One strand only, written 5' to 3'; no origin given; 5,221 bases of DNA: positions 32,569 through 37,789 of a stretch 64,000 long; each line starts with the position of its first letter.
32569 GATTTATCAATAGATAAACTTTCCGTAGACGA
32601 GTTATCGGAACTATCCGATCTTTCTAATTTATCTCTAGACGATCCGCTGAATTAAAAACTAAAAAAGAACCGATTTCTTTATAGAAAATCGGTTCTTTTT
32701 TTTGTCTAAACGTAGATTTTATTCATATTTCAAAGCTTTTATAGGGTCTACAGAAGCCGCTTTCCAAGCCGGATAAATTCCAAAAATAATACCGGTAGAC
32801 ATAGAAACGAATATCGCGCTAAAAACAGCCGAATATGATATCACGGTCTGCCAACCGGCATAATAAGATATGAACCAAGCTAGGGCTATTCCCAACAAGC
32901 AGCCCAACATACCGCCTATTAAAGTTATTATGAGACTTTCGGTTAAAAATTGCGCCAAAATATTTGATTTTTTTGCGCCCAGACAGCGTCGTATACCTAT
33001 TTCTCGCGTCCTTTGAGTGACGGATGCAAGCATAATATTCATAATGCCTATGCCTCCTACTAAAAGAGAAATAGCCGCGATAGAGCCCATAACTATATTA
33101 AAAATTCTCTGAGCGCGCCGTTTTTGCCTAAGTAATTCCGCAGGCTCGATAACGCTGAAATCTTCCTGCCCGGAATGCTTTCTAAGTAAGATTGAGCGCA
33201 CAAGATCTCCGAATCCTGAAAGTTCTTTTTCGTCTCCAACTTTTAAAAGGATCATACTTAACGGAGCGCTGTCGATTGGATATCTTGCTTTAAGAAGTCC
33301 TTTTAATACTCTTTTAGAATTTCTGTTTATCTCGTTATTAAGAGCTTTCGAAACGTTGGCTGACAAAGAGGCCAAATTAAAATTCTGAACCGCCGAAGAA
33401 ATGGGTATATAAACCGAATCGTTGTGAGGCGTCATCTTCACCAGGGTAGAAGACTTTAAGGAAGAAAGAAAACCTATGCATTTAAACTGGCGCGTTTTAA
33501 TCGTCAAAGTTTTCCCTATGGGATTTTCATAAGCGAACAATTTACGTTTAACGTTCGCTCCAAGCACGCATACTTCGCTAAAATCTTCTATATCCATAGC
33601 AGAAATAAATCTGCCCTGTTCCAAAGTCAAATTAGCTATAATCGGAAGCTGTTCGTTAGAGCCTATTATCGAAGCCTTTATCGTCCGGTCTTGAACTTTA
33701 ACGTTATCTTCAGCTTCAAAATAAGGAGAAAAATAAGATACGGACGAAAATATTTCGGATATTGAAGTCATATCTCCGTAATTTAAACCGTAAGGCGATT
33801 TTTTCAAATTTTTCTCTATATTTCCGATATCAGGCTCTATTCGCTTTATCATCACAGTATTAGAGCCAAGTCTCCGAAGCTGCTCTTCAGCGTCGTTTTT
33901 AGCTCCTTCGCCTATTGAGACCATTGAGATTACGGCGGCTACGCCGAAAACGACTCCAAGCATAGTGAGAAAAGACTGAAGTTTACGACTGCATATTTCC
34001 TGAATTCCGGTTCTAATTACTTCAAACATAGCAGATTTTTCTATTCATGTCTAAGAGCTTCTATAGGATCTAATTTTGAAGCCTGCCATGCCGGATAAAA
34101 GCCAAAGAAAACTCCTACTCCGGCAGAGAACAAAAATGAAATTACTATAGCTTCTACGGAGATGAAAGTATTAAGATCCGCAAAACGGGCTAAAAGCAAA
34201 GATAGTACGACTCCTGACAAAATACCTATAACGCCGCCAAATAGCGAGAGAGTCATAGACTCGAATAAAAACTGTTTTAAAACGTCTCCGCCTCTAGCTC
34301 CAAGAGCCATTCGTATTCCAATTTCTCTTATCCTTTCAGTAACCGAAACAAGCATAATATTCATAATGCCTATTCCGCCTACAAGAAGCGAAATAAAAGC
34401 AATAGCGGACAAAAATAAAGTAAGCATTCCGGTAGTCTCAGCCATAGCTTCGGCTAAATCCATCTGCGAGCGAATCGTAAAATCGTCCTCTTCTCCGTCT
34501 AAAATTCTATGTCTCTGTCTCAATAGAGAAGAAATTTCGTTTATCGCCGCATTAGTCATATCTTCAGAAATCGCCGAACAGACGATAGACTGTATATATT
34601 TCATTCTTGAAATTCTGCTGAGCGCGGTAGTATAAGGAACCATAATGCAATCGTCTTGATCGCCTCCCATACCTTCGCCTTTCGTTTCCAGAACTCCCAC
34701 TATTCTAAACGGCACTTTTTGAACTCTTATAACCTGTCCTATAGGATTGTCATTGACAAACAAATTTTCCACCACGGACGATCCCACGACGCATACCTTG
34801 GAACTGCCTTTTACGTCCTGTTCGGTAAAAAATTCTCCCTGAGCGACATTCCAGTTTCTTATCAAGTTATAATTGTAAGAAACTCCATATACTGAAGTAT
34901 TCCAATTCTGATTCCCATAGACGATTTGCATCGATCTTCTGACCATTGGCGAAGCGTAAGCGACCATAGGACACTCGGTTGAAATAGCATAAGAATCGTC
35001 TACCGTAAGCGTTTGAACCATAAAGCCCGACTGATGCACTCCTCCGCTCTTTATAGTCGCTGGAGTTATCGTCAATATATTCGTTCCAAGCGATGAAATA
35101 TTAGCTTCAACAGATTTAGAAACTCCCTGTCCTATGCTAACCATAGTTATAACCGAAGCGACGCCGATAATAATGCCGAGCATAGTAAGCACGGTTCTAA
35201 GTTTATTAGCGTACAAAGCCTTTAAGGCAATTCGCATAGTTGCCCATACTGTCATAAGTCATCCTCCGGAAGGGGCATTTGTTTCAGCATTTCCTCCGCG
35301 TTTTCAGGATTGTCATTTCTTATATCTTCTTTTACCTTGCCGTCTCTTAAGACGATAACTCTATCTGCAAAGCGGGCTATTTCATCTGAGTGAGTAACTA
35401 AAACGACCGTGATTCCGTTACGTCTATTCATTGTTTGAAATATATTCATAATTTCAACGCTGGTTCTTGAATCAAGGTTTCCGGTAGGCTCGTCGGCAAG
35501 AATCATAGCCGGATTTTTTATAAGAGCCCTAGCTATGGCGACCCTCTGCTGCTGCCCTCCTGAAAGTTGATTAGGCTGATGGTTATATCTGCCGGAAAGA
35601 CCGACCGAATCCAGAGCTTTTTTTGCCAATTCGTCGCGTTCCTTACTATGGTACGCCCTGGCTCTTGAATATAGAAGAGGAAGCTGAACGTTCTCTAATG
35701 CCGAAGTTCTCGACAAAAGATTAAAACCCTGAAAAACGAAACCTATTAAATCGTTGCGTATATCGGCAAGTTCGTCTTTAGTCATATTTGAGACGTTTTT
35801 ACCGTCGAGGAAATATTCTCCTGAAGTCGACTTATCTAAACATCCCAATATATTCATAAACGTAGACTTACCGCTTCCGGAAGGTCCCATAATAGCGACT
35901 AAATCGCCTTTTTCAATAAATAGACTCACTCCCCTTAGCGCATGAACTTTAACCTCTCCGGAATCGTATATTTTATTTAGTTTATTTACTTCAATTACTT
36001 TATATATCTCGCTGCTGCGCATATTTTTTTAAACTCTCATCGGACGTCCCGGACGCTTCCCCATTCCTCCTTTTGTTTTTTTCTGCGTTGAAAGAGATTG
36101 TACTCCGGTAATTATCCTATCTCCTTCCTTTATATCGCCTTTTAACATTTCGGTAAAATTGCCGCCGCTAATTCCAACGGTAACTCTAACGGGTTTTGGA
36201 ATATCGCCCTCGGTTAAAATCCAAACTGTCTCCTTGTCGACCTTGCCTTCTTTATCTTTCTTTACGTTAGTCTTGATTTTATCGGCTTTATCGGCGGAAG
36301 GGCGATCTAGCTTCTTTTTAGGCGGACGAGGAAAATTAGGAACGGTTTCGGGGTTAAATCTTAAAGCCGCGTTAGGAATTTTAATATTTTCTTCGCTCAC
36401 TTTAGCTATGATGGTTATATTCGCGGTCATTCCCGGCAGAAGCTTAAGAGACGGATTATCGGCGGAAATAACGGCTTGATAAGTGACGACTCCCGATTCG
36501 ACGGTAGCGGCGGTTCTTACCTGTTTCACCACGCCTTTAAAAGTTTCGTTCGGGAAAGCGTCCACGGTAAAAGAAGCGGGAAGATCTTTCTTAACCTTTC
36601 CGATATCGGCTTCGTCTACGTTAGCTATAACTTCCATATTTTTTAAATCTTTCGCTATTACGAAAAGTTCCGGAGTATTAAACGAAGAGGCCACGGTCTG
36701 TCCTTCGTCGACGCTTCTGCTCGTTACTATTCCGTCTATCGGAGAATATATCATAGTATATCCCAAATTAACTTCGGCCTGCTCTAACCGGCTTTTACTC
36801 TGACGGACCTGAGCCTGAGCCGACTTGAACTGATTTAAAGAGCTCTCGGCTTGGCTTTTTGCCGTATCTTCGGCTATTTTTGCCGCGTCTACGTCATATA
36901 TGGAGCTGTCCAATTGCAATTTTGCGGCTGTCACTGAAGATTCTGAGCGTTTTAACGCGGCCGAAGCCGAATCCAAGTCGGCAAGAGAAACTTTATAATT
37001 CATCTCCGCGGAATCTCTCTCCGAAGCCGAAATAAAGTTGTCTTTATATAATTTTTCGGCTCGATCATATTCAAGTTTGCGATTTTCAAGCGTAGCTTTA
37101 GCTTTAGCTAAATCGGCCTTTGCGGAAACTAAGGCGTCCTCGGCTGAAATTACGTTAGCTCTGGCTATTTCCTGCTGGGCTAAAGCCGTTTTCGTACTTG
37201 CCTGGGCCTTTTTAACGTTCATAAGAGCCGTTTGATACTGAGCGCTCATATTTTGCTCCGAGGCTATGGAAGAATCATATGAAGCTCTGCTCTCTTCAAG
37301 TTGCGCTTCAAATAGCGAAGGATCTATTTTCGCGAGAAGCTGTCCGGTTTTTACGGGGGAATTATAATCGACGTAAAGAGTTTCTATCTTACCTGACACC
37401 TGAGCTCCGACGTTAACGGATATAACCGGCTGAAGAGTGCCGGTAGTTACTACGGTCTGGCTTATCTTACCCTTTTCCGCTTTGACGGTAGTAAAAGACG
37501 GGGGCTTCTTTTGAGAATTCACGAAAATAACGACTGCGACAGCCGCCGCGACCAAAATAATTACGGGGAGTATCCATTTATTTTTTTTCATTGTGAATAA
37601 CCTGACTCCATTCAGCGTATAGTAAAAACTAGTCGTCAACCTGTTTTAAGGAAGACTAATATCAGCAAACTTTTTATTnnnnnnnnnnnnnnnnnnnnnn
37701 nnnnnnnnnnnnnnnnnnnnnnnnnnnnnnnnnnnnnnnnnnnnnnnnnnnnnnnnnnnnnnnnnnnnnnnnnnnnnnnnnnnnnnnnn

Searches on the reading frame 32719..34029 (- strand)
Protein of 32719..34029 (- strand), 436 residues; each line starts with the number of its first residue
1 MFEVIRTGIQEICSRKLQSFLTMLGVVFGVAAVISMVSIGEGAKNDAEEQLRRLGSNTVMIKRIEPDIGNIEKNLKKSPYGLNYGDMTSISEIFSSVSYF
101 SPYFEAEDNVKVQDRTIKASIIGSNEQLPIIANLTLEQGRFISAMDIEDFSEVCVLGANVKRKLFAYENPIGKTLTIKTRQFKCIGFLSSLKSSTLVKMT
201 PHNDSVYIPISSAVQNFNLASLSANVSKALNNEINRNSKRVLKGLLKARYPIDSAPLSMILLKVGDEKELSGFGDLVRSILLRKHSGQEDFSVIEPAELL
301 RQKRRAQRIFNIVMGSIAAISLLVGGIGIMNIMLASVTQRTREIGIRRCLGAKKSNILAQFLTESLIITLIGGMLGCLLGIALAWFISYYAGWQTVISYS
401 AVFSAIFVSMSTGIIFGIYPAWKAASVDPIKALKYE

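Call 12: search_protein_families(library=pfam, proteins=[window:32719-34029:-], max_evalue=0.001)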
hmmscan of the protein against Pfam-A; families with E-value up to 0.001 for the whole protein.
window:32719-34029:- (436 aa): 2 families
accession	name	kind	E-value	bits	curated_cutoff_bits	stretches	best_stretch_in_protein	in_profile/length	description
PF12704.14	MacB_PCD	-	2.1e-34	120.1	27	1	19-220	1-189/207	MacB-like periplasmic core domain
PF02687.27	FtsX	-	2.1e-21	76.6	25.5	1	316-428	2-119/120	FtsX-like permease C-terminal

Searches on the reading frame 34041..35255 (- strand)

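Call 12: search_protein_families(library=pfam, proteins=[window:34041-35255:-], max_evalue=0.001)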
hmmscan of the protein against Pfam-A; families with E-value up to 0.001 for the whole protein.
window:34041-35255:- (404 aa): 2 families
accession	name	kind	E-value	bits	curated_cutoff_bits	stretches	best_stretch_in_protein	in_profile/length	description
PF12704.14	MacB_PCD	-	2.8e-52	178.5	27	1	21-243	1-206/207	MacB-like periplasmic core domain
PF02687.27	FtsX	-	6e-22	78.4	25.5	1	284-397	2-120/120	FtsX-like permease C-terminal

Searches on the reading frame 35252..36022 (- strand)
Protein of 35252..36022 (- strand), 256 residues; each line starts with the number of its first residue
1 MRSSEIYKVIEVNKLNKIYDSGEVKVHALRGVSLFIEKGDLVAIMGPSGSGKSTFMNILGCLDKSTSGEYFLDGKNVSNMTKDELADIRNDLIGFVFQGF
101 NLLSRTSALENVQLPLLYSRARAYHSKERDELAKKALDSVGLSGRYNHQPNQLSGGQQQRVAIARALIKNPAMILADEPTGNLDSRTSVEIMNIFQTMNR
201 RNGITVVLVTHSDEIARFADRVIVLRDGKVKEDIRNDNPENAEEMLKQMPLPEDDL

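Call 12: search_protein_families(library=pfam, proteins=[window:35252-36022:-], max_evalue=0.001)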
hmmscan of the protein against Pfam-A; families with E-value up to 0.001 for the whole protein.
window:35252-36022:- (256 aa): 4 families
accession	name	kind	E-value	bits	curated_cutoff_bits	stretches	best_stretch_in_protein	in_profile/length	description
PF00005.33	ABC_tran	-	1.4e-31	110.4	25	1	29-180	1-136/137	ABC transporter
PF13304.12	AAA_21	-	1.7e-08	35.4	27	1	136-215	221-302/304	AAA domain, putative AbiEii toxin, Type IV TA system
PF02463.25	SMC_N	-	9.8e-06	25.6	40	0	41-225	26-211/220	RecF/RecN/SMC N terminal domain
PF13401.12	AAA_22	-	0.00074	20.3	27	0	40-212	6-124/130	AAA domain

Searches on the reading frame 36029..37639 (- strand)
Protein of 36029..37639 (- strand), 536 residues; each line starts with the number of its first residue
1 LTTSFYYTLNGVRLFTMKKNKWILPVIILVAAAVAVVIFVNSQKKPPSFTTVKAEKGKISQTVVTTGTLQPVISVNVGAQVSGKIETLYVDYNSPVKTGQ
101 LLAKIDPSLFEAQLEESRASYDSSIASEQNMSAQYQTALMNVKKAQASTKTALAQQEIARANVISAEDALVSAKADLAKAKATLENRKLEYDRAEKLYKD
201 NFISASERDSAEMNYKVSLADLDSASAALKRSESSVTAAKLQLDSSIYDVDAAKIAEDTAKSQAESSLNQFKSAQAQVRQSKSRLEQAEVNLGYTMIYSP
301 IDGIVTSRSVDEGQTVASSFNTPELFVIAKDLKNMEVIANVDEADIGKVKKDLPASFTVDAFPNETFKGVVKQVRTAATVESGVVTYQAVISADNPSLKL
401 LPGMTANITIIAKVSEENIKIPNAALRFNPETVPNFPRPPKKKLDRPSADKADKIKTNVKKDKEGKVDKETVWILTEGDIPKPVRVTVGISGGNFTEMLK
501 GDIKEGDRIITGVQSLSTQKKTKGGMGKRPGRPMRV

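Call 12: search_protein_families(library=pfam, proteins=[window:36029-37639:-], max_evalue=0.001)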
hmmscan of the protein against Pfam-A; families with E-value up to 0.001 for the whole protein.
window:36029-37639:- (536 aa): 3 families
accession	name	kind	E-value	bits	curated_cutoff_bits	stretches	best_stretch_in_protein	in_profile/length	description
PF16576.10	HlyD_D23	-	3.1e-21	76.1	30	1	256-406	74-214/214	Barrel-sandwich domain of CusB or HlyD membrane-fusion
PF13437.12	HlyD_3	-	4.3e-13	50.4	22.2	1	297-403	2-106/106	HlyD family secretion protein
PF13533.13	Biotin_lipoyl_2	-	1.8e-08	34.4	29.8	1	75-106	1-32/32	Biotin-lipoyl like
